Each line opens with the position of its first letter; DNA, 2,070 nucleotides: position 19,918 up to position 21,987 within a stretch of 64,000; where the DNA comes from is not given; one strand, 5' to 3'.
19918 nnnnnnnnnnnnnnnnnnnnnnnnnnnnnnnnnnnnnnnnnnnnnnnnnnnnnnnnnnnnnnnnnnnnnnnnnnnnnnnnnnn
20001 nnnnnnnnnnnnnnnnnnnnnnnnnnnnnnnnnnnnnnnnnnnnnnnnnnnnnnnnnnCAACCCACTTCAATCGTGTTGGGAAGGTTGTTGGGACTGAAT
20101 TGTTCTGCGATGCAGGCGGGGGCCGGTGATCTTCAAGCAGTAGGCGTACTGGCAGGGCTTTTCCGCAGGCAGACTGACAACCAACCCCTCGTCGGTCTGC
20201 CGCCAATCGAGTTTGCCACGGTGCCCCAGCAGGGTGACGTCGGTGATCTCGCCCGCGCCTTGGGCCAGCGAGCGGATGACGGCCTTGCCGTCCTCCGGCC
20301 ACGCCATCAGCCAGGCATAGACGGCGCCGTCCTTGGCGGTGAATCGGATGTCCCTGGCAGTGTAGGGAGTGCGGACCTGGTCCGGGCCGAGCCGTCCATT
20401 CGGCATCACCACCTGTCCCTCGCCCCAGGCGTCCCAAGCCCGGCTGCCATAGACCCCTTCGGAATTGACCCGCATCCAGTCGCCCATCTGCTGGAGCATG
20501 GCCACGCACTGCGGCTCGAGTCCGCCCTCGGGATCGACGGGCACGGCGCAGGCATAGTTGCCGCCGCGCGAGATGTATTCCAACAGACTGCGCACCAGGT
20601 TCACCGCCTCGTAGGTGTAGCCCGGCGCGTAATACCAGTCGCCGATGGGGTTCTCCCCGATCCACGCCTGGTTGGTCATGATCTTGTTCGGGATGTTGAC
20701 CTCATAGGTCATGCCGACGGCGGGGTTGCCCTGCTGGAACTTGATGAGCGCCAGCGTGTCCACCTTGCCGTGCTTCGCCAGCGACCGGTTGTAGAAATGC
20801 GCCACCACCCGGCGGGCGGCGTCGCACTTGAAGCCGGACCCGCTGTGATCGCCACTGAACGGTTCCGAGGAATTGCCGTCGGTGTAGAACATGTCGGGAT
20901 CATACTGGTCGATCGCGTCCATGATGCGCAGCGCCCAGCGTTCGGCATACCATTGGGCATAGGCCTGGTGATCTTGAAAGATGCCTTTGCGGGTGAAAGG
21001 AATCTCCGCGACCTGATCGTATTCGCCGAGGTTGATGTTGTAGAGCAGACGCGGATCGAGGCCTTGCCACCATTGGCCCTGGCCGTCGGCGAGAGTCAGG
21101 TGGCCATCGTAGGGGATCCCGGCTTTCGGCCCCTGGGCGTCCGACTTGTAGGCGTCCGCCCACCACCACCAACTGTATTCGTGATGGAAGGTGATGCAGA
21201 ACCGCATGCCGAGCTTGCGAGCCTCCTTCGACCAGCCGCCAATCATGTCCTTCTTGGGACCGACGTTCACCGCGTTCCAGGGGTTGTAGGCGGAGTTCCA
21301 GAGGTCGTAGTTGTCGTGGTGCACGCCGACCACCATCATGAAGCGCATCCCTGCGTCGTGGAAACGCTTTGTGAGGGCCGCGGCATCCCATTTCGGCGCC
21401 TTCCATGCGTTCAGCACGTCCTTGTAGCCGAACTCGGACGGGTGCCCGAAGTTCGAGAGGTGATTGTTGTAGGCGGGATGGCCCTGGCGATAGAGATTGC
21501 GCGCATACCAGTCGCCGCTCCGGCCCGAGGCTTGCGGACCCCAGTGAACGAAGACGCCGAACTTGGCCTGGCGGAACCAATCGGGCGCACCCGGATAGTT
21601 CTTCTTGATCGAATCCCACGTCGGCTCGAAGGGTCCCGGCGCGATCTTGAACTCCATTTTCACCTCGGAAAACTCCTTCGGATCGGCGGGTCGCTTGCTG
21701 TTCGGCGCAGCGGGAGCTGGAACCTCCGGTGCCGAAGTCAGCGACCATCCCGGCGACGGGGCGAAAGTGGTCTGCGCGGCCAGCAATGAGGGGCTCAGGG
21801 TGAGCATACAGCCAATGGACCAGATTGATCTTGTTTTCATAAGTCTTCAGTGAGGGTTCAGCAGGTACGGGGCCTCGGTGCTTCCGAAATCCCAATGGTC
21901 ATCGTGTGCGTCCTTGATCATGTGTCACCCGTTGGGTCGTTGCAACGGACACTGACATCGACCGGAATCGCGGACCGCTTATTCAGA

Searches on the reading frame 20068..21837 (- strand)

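Call 95: search_protein_families(library=pfam, proteins=[window:20068-21837:-], max_evalue=0.00001)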
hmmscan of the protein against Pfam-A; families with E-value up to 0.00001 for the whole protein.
window:20068-21837:- (589 aa): 2 families
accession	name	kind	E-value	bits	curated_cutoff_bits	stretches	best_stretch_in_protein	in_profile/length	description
PF01120.23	Alpha_L_fucos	-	1.9e-64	218.7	25.2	1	64-460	8-345/345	Alpha-L-fucosidase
PF16757.11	Fucosidase_C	-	1.1e-16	61.5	25.6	1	494-571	6-88/88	Alpha-L-fucosidase C-terminal domain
